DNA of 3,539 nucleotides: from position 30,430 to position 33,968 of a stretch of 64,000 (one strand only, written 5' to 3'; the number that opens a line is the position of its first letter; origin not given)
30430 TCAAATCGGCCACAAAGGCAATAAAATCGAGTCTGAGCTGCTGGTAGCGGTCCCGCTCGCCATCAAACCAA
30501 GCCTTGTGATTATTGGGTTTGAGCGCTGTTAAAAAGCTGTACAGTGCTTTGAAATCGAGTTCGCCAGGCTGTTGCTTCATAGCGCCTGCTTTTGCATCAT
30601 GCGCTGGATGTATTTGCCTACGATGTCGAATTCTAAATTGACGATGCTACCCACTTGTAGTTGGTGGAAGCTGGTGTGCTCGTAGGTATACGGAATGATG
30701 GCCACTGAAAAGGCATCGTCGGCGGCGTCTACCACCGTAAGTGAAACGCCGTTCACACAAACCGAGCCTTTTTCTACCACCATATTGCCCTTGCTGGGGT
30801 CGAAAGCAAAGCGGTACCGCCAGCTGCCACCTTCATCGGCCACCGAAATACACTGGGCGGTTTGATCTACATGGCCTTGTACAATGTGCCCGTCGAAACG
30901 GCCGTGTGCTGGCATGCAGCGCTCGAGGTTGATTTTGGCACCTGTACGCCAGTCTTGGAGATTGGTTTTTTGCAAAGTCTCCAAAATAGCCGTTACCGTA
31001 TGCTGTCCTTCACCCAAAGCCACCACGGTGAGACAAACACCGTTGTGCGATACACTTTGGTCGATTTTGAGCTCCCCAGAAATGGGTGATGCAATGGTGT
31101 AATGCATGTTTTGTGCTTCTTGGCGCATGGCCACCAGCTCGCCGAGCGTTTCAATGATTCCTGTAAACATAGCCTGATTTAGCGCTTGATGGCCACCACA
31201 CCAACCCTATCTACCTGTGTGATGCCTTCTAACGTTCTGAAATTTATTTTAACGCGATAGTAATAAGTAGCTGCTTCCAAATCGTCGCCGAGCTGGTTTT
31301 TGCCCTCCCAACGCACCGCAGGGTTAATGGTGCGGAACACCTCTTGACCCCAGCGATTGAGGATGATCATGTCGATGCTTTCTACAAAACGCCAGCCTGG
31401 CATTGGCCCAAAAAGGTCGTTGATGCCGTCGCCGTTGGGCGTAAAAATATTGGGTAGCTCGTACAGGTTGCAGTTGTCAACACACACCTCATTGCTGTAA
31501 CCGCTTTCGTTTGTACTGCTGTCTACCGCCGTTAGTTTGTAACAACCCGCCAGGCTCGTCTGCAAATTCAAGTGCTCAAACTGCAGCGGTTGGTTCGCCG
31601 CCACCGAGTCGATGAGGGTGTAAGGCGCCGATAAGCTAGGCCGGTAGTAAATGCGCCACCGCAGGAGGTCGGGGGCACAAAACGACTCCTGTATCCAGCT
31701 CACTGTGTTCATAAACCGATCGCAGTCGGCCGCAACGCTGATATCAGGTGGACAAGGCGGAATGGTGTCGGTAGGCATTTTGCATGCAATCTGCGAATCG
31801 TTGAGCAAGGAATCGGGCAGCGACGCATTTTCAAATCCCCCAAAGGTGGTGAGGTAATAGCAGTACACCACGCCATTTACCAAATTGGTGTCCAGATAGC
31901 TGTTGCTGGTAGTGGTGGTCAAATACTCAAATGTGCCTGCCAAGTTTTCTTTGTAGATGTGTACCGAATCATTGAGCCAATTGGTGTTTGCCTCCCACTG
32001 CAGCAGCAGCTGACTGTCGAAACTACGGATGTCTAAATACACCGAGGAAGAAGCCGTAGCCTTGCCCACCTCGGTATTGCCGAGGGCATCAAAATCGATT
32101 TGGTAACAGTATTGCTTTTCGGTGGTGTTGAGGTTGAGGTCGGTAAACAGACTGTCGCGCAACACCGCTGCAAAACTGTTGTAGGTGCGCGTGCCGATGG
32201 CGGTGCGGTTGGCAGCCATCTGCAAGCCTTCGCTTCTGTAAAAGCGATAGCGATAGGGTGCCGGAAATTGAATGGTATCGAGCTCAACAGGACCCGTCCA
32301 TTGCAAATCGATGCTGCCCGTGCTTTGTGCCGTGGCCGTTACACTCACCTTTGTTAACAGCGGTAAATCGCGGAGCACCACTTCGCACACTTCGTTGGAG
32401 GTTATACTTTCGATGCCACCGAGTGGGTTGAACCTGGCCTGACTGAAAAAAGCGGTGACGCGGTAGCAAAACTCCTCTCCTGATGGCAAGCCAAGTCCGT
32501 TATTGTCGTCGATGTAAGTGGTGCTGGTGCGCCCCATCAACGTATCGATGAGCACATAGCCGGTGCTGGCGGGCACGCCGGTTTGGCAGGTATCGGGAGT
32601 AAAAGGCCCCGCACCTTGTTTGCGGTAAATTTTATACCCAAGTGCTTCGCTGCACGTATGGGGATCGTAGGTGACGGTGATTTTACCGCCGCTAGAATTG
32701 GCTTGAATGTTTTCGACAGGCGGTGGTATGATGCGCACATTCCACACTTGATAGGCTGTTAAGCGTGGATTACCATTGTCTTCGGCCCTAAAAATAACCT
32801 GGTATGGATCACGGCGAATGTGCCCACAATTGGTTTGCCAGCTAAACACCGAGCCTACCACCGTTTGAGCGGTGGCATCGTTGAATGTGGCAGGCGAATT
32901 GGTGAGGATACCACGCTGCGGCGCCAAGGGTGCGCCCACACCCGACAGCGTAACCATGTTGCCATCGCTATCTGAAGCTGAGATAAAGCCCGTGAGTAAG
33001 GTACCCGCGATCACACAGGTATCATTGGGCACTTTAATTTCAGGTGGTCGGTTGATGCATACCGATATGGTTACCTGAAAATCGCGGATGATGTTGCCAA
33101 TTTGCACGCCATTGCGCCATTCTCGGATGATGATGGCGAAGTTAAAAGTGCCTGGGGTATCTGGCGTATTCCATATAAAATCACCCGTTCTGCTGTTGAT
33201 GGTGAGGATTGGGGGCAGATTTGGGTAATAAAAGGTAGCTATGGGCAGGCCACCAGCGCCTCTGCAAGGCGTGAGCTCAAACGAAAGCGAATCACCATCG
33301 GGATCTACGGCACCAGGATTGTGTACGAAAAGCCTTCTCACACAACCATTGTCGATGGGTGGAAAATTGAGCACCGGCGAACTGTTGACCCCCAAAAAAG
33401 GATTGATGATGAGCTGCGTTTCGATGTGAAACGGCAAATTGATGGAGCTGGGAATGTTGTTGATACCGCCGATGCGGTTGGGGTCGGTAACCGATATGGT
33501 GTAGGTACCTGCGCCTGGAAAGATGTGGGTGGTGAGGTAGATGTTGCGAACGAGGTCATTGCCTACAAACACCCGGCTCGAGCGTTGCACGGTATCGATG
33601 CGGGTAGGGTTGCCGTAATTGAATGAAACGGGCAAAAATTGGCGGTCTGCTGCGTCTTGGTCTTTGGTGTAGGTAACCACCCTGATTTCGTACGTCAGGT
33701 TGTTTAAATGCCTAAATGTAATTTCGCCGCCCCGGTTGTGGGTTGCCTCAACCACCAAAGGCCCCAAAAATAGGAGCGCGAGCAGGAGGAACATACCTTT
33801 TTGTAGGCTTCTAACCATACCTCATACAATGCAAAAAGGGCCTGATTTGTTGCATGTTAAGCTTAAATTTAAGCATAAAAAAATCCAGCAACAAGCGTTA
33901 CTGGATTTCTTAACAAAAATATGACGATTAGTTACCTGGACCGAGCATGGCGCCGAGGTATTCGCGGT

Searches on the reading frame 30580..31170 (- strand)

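Call 107: search_protein_families(library=pfam, proteins=[window:30580-31170:-], max_evalue=0.001)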
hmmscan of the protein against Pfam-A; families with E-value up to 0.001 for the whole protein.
window:30580-31170:- (197 aa): 1 family
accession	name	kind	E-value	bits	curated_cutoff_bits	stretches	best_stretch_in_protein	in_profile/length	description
PF00677.23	Lum_binding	-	7.1e-48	161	27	2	98-182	1-86/86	Lumazine binding domain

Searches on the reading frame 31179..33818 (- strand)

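Call 73: search_protein_families(library=pfam, proteins=[window:31179-33818:-])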
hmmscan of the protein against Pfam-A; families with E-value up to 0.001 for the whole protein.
window:31179-33818:- (879 aa): 2 families
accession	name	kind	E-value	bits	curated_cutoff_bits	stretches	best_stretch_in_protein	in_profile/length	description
PF13585.12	CHU_C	-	3.2e-15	56.5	27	1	787-858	2-72/86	CHU_C Type IX secretion signal domain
PF05345.18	He_PIG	-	0.00033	21.5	24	0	196-230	39-78/96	Putative Ig domain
